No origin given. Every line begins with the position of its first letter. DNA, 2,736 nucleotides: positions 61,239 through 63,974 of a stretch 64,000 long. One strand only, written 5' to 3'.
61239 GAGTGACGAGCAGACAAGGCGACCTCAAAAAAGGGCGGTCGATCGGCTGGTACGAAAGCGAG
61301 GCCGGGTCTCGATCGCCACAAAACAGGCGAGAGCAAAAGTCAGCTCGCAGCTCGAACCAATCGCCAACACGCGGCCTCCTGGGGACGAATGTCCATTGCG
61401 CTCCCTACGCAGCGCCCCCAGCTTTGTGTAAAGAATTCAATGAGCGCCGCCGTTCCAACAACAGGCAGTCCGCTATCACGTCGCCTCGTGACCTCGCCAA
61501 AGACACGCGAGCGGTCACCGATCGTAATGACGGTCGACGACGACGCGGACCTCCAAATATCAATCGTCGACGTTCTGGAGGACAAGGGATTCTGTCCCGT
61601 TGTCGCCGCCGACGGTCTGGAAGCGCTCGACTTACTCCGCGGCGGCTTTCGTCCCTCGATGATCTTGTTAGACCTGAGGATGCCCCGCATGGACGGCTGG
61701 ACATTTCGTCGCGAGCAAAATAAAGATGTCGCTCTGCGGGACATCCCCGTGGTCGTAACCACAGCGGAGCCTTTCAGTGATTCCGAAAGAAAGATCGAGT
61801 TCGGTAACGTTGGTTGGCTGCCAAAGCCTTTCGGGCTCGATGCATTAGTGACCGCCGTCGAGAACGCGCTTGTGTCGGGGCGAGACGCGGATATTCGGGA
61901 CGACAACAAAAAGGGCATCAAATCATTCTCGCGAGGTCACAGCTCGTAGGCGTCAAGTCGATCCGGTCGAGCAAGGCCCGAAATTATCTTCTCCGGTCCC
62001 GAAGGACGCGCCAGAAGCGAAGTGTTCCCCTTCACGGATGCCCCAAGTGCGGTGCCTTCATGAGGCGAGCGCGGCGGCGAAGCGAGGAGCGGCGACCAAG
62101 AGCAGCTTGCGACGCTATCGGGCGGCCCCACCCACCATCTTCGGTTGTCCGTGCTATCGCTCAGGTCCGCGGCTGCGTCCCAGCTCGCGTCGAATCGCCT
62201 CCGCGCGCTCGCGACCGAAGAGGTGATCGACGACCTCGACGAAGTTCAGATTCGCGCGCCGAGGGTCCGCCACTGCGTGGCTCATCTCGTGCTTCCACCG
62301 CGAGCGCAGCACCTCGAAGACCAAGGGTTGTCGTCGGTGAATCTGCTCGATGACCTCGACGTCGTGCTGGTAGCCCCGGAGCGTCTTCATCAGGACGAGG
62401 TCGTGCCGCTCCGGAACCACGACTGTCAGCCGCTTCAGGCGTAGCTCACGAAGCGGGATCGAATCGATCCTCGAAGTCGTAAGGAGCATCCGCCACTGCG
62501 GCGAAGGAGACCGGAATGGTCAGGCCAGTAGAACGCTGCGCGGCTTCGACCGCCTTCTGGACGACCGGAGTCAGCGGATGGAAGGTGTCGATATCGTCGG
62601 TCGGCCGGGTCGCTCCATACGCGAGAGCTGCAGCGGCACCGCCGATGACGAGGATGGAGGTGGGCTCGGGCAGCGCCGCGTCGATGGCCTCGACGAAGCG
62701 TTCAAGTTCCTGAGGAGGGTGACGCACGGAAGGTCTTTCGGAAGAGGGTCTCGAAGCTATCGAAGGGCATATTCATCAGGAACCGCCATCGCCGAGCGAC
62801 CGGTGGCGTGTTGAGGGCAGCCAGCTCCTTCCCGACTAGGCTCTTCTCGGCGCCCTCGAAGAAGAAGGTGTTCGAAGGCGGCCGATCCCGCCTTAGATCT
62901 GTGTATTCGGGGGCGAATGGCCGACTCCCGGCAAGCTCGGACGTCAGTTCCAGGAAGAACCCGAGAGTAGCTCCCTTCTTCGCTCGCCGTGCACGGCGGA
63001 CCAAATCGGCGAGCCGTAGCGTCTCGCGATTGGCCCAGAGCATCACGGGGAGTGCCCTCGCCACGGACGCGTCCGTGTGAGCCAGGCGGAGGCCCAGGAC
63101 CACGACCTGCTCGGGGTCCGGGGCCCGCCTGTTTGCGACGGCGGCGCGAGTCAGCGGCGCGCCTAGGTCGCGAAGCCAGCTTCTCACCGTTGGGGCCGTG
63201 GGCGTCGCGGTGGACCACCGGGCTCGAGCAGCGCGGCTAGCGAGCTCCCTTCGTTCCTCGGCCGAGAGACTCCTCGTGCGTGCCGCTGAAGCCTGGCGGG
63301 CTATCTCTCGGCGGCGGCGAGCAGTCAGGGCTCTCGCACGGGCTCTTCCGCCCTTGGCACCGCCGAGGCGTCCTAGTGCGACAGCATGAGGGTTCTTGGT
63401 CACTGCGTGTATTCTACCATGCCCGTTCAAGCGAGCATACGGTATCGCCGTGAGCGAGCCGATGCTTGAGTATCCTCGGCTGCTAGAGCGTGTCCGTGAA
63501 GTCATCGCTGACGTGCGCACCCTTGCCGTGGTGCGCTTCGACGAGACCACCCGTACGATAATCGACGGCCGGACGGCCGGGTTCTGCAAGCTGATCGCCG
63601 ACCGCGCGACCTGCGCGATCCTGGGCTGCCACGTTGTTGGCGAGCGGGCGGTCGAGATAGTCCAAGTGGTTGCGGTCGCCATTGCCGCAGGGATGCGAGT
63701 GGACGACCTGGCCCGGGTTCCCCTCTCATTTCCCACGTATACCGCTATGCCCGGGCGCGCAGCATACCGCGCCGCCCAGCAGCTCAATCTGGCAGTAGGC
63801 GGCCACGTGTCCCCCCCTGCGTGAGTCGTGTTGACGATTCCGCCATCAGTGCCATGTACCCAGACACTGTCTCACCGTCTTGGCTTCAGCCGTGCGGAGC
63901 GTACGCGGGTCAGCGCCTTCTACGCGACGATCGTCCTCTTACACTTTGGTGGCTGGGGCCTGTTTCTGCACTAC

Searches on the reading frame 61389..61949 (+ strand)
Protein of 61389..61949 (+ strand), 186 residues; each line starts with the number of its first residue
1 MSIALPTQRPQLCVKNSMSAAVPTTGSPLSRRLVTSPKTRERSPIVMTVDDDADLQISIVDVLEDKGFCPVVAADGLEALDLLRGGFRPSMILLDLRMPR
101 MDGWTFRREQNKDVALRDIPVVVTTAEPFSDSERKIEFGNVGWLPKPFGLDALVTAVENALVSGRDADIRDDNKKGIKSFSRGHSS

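Call 39: search_protein_families(library=pfam, proteins=[window:61389-61949:+], max_evalue=0.001)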
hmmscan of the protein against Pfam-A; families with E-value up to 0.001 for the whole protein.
window:61389-61949:+ (186 aa): 1 family
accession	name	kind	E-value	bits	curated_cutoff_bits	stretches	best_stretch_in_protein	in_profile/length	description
PF00072.30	Response_reg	-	1.1e-15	58.2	30.2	1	46-158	1-111/111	Response regulator receiver domain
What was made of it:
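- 61389..61949 (+): Stand-alone receiver (REC) protein, candidate cognate response regulator (inferred). Pfam Response_reg (call 39).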

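Call 40: search_protein_families(library=ncbifam, proteins=[window:61389-61949:+], max_evalue=0.001)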
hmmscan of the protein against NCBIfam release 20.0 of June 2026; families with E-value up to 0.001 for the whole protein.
window:61389-61949:+ (186 aa): 67 families (the best 25 are shown)
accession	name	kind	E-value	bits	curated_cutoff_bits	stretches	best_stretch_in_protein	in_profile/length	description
NF045717.1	DVU0259_DivK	exception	2e-16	60.2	160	1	46-161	5-116/117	DVU0259 family response regulator domain-containing protein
NF040689.1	MtrAB_MtrA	equivalog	4e-12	46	300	1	46-163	1-115/219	MtrAB system response regulator MtrA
NF007546.0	PRK10161.1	equivalog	1.8e-11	44.1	471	1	46-158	5-117/229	phosphate response regulator transcription factor PhoB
TIGR01818.1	ntrC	equivalog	2.3e-11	43.2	558.6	1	46-167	1-120/463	nitrogen regulation protein NR(I)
NF008469.0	PRK11361.1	equivalog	6.3e-11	41.6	714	1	46-171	7-131/461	acetoacetate metabolism transcriptional regulator AtoC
NF041866.1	EpsW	equivalog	6.6e-11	41.9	200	1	45-161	7-125/131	exopolysaccharide biosynthesis response regulator EpsW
NF045944.1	ResRegRpaBCyano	equivalog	7e-11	41.9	330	1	48-161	2-112/229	response regulator transcription factor RpaB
TIGR02154.1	PhoB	equivalog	8.4e-11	41.6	296.2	1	45-162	4-121/226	phosphate regulon transcriptional regulator PhoB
NF045505.1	RR_RssB_Pseudo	equivalog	9.4e-11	41.4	700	1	45-161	7-122/394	two-component system response regulator RssB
NF051870.1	NAssimRespRegNtrX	equivalog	1e-10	41.1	600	1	46-163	4-121/452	nitrogen assimilation response regulator NtrX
NF008176.1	PRK10923.1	equivalog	2.8e-10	39.4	620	1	45-167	5-125/469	nitrogen regulation protein NR(I)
NF008199.0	PRK10955.1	equivalog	3.6e-10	40.2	341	1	46-169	4-123/232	envelope stress response regulator transcription factor CpxR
NF006900.1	PRK09390.1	equivalog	3.8e-10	39.6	255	1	44-178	5-137/203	response regulator FixJ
NF040534.1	resp_reg_YycF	equivalog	4.1e-10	39.3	340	1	46-172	3-126/231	response regulator YycF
NF053854.1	RespRegPhoBBctds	equivalog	1.1e-09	38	270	1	47-163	2-117/225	two-component system response regulator PhoB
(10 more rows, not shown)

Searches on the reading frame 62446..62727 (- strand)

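Call 39: search_protein_families(library=pfam, proteins=[window:62446-62727:-], max_evalue=0.001)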
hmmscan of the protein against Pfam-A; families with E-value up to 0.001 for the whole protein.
window:62446-62727:- (93 aa): 1 family
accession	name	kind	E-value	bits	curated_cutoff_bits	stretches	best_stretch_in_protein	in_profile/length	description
PF19502.5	DUF6036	-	1.1e-05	25.7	23.6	1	22-90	19-80/164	Nucleotidyltransferase of unknown function (DUF6036)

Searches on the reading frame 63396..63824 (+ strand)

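Call 39: search_protein_families(library=pfam, proteins=[window:63396-63824:+], max_evalue=0.001)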
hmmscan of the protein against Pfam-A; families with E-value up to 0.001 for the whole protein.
window:63396-63824:+ (142 aa): 1 family
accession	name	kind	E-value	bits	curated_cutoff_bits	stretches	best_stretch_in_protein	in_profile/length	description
PF02852.28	Pyr_redox_dim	-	2.8e-16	60.1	25.3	1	45-118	32-105/110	Pyridine nucleotide-disulphide oxidoreductase, dimerisation domain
